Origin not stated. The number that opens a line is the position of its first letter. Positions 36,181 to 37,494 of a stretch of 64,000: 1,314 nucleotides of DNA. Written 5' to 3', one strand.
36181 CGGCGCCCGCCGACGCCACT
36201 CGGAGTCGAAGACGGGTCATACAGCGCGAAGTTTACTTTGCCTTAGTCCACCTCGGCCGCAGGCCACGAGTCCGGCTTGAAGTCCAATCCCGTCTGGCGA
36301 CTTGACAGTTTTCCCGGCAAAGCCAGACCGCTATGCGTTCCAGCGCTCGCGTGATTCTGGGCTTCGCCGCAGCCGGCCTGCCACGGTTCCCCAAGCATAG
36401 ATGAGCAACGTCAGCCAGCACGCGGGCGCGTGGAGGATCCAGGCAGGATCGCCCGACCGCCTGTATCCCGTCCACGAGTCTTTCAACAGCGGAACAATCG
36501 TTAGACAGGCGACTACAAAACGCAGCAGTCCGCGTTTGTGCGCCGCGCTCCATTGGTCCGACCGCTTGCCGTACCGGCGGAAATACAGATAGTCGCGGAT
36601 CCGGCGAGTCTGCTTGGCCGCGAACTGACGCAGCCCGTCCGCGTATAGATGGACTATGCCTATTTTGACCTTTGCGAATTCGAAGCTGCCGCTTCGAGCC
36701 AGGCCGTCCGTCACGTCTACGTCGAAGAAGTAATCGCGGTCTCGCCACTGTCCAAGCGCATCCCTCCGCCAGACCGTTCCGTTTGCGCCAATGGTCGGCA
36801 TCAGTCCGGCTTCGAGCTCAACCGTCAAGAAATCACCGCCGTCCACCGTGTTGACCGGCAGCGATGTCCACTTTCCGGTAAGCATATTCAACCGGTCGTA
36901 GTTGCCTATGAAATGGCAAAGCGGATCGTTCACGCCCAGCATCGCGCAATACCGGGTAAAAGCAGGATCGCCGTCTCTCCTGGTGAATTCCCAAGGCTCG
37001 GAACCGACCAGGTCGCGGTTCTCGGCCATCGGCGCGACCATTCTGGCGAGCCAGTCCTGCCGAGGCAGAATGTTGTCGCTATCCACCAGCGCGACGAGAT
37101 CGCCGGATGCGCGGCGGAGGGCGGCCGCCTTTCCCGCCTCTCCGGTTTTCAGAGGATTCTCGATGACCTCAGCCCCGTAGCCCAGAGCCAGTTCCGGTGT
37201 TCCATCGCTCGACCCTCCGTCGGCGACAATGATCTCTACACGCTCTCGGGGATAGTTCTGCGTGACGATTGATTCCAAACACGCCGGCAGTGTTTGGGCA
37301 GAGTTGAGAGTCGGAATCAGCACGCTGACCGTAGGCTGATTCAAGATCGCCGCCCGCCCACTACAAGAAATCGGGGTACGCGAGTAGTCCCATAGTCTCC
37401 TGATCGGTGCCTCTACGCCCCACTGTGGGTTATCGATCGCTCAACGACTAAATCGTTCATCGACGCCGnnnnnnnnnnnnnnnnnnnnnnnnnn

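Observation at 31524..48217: Candidate undescribed envelope-glycoconjugate system: GT2 + flippase + multiple YfhO/GT-C-like giants + LtaS-like module proteins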

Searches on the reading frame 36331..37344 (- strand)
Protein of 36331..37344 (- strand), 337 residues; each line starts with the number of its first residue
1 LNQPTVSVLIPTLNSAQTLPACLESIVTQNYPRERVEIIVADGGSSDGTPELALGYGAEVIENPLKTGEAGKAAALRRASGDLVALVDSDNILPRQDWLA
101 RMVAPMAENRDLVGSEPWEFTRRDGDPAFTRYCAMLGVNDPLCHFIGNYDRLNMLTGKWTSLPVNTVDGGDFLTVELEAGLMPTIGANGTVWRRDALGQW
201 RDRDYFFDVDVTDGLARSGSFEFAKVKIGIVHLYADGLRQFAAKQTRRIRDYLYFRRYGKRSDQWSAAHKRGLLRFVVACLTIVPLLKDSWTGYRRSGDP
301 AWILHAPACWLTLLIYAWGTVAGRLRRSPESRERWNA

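Call 3: search_protein_families(library=pfam, proteins=[window:36331-37344:-], max_evalue=0.01)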
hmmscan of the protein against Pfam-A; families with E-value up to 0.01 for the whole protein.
window:36331-37344:- (337 aa): 2 families
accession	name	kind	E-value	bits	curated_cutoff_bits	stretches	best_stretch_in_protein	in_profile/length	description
PF00535.33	Glycos_transf_2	-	7.8e-23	81.7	23.3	1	7-113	1-111/168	Glycosyl transferase family 2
PF13641.12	Glyco_tranf_2_3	-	1.1e-10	42.4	27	1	4-157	1-161/230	Glycosyltransferase like family 2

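Call 6: search_protein_families(library=ncbifam, proteins=[window:36331-37344:-], max_evalue=1)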
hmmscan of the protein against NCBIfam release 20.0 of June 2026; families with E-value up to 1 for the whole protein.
window:36331-37344:- (337 aa): 25 families
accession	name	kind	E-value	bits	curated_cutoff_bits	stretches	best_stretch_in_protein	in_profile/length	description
TIGR03965.1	mycofact_glyco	equivalog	1.3e-17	63.9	280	1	3-108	73-181/467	mycofactocin biosynthesis glycosyltransferase MftF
NF010496.0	PRK13915.1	equivalog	4.6e-13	48.9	262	1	3-110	30-146/307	glucosyl-3-phosphoglycerate synthase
TIGR04283.1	glyco_like_mftF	equivalog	9.6e-13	48.2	182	1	6-114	1-105/221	TIGR04283 family arsenosugar biosynthesis glycosyltransferase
NF041875.1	EPS_EpsD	equivalog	3.3e-12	46.4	370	1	6-113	1-111/325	exopolysaccharide biosynthesis glycosyltransferase EpsD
TIGR03111.1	glyc2_xrt_Gpos1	hypoth_equivalog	6.6e-11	41.7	363.95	1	3-111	48-161/439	TIGR03111 family XrtG-associated glycosyltransferase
TIGR04182.1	glyco_TIGR04182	equivalog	3.9e-10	39.6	325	1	6-110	2-101/293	S-layer glycoprotein N-glycosyltransferase AglJ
NF047683.1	TeichurnBiosyTuaG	equivalog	2.9e-09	36.9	400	1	2-126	4-131/252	teichuronic acid biosynthesis protein TuaG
NF007482.0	PRK10073.1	equivalog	3.8e-09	36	423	1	3-111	5-114/334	glycosyltransferase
TIGR04242.1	nodulat_NodC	equivalog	5.1e-09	35.6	550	1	3-108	47-158/395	chitooligosaccharide synthase NodC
NF038302.1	EPS_HpsE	equivalog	9.4e-09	34.7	300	1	6-104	3-109/307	hormogonium polysaccharide biosynthesis glycosyltransferase HpsE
TIGR03469.1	HpnB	hypoth_equivalog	7.5e-08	31.8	379.25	1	3-58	43-97/386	hopene-associated glycosyltransferase HpnB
TIGR03937.1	PgaC_IcaA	equivalog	1.1e-07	31.2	422.3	1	3-111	44-155/407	poly-beta-1,6-N-acetyl-D-glucosamine synthase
NF045692.1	OglycostaseCruG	equivalog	3.6e-07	29.5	600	1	5-52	42-87/386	2'-O-glycosyltransferase CruG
NF053739.1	GlytfEpsEBac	equivalog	9.2e-07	28.1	450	1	4-93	1-95/265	glycosyltransferase EpsE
NF041391.1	DPhHxTase_Halo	equivalog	1.3e-06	27.5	375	1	14-115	5-102/213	dolichyl-phosphate hexose transferase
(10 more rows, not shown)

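Call 20: search_solved_structures(query=window:36331-37344:-, max_evalue=0.001)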
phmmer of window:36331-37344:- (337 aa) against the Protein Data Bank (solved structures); distinct sequences matched with E-value up to 0.001: 29.
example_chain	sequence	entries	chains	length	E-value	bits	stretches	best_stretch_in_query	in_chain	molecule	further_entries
6yv7_B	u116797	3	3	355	1e-13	54.3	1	3-108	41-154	Glycosyl transferase, family 2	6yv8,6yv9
6yv7_A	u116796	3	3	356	1e-13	54.3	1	3-108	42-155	Glycosyl transferase, family 2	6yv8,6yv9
6p61_A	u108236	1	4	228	5.2e-10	42.1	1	3-98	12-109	Glycosyltransferase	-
9jma_A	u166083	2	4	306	4.8e-07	32.4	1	6-96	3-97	GalNAc(5)-diNAcBac-PP-undecaprenol beta-1,3-glucosyltransferase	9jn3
5tze_C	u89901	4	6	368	5e-07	32.3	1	7-96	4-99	Glycosyl transferase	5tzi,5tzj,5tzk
4y6n_A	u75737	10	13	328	9.8e-07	31.4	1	5-108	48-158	Glucosyl-3-phosphoglycerate synthase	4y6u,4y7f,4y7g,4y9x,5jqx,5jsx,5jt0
3e25_A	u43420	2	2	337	1e-06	31.3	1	5-108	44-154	Putative uncharacterized protein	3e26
5tz8_A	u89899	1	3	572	1e-06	31.3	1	7-96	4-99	Glycosyl transferase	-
4ddz_A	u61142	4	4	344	1.1e-06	31.2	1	5-108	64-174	GLUCOSYL-3-PHOSPHOGLYCERATE SYNTHASE (GpgS) | Glucosyl-3-phosphoglycerate synthase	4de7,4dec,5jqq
7pdo_A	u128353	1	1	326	4.8e-06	29.1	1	5-107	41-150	Glucosyl-3-phosphoglycerate synthase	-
7p5l_A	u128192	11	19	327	4.9e-06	29.1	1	5-107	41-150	Glucosyl-3-phosphoglycerate synthase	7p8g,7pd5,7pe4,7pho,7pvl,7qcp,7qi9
3ckj_A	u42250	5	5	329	1.4e-05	27.6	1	5-107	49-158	Putative uncharacterized protein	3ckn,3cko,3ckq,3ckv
3f1y_A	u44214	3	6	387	3.2e-05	26.4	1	5-92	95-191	Mannosyl-3-phosphoglycerate synthase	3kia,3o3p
9omm_A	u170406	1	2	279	5.9e-05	25.5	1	6-93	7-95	Glycosyltransferase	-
9omh_A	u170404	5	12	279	6e-05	25.5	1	6-93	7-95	Glycosyltransferase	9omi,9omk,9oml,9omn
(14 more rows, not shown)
